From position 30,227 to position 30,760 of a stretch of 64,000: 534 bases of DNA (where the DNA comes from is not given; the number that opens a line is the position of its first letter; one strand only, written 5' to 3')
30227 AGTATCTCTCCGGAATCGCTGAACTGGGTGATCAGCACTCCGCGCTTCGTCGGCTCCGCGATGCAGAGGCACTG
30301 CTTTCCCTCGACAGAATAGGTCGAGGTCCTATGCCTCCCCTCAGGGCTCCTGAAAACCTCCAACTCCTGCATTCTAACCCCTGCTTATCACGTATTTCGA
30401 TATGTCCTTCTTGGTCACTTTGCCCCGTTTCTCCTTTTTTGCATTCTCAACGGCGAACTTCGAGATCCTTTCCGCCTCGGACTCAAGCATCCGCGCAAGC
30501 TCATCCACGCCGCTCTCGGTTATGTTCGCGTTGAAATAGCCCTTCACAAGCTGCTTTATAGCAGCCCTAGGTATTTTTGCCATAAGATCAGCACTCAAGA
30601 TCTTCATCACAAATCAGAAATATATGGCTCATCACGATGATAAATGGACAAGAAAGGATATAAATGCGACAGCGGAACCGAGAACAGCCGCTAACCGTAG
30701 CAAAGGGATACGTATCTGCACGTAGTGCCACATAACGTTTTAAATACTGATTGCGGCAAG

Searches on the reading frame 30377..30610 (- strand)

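Call 47: search_protein_families(library=pfam, proteins=[window:30377-30610:-], max_evalue=0.00001)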
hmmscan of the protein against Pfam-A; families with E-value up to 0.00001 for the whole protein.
window:30377-30610:- (78 aa): 1 family
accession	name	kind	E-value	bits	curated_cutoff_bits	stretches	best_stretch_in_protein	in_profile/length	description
PF00808.29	CBFD_NFYB_HMF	-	3.1e-06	27.8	21.4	1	11-72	1-63/65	Histone-like transcription factor (CBF/NF-Y) and archaeal histone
